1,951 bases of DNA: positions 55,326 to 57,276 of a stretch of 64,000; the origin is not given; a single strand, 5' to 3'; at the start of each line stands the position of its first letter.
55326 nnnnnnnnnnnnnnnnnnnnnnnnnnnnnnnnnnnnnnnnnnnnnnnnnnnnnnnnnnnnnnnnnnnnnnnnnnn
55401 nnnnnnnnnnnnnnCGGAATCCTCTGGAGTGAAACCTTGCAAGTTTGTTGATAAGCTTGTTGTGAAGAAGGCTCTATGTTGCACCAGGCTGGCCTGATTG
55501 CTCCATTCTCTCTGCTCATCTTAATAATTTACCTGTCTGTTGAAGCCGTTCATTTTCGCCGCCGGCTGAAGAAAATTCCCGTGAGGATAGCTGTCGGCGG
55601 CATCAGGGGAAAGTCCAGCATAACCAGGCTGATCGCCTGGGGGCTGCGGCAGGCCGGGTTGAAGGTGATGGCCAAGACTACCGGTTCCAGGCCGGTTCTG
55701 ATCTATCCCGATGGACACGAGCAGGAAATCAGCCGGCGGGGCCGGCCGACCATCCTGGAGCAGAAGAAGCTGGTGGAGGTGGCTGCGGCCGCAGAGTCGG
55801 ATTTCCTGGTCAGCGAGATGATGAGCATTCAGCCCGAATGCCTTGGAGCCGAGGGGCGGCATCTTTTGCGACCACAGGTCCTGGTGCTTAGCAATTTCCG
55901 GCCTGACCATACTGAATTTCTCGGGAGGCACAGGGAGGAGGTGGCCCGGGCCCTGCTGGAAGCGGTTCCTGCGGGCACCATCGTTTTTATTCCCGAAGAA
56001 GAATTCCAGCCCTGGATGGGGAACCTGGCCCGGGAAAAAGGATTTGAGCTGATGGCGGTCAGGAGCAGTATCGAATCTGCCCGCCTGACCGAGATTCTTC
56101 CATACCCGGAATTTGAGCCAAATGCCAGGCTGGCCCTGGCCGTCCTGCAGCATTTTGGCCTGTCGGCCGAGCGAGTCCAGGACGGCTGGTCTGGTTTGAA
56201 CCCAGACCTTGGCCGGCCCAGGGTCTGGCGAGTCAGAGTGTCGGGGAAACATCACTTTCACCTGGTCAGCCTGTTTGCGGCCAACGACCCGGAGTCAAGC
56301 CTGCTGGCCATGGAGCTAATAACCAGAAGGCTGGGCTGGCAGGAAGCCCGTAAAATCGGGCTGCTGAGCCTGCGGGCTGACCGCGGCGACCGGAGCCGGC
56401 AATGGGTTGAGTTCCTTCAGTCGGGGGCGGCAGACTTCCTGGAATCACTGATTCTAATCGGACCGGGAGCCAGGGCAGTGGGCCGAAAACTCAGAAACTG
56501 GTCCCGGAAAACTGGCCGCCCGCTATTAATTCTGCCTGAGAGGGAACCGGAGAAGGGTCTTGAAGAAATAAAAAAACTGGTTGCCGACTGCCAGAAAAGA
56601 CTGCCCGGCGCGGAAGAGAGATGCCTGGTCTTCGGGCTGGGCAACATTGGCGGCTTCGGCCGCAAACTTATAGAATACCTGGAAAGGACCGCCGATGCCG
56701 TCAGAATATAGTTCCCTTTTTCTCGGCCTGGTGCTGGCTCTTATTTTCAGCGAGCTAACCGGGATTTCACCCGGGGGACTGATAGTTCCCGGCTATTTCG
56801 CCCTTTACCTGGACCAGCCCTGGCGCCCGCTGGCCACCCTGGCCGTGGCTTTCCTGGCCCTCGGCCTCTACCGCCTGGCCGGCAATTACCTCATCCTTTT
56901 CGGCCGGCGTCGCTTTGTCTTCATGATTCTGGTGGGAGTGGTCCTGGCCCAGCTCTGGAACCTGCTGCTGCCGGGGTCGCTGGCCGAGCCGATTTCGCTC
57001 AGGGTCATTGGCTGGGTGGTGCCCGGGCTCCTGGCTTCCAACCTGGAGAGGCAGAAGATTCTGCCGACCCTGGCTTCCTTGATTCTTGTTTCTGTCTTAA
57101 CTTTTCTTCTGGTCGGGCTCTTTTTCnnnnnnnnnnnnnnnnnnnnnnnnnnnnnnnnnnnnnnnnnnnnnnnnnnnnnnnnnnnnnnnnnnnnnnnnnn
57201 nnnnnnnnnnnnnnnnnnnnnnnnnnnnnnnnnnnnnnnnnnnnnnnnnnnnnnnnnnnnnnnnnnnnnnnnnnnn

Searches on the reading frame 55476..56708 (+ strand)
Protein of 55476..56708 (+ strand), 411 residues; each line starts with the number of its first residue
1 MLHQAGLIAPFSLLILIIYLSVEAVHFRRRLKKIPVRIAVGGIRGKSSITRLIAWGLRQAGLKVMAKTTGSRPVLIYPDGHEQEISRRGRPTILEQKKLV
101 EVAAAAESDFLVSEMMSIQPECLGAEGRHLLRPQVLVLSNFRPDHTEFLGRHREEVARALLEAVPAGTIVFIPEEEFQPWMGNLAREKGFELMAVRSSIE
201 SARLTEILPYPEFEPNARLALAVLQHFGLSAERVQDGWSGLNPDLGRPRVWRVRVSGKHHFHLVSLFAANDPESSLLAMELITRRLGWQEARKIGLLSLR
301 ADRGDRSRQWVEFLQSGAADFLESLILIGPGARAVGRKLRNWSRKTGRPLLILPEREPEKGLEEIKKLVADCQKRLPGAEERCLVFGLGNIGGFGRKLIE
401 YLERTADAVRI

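Call 44: search_protein_families(library=ncbifam, proteins=[window:55476-56708:+], max_evalue=0.1)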
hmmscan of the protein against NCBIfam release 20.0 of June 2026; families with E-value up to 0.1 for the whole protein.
window:55476-56708:+ (411 aa): 7 families
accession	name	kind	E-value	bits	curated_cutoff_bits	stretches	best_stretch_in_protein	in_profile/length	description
TIGR04012.1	poly_gGlu_PgsB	equivalog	2e-75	253.9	222.7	1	12-402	6-380/380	poly-gamma-glutamate synthase PgsB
TIGR01499.1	folC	subfamily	0.0011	18.5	162.65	1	132-206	132-208/400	bifunctional protein FolC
NF010623.0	PRK14016.1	subfamily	0.0039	15.4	877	1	31-69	477-514/871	cyanophycin synthetase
TIGR02068.2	cya_phycin_syn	equivalog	0.0064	14.5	850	1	28-70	473-514/862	cyanophycin synthetase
TIGR01082.1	murC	equivalog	0.026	13.6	335.1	0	36-63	101-128/449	UDP-N-acetylmuramate--L-alanine ligase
NF008896.0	PRK11929.1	equivalog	0.032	12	1023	0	38-66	115-143/965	bifunctional UDP-N-acetylmuramoyl-L-alanyl-D-glutamate--2,6-diaminopimelate ligase MurE/UDP-N-acetylmuramoyl-tripeptide--D-alanyl-D-alanine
TIGR01085.1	murE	subfamily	0.04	12.8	257.3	1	38-148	88-193/472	UDP-N-acetylmuramyl-tripeptide synthetase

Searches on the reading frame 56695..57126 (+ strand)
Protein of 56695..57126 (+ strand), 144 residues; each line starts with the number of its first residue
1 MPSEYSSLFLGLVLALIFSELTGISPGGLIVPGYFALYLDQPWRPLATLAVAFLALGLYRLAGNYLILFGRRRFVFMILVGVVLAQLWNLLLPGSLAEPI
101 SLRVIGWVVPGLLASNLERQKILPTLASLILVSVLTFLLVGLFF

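Call 44: search_protein_families(library=ncbifam, proteins=[window:56695-57126:+], max_evalue=0.1)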
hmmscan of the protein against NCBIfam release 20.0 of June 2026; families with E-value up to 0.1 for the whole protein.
window:56695-57126:+ (144 aa): 1 family
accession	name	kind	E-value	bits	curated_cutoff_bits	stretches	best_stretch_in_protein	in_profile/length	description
TIGR04011.1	poly_gGlu_PgsC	equivalog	1e-37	129.4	96.45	1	9-136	2-131/132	poly-gamma-glutamate biosynthesis protein PgsC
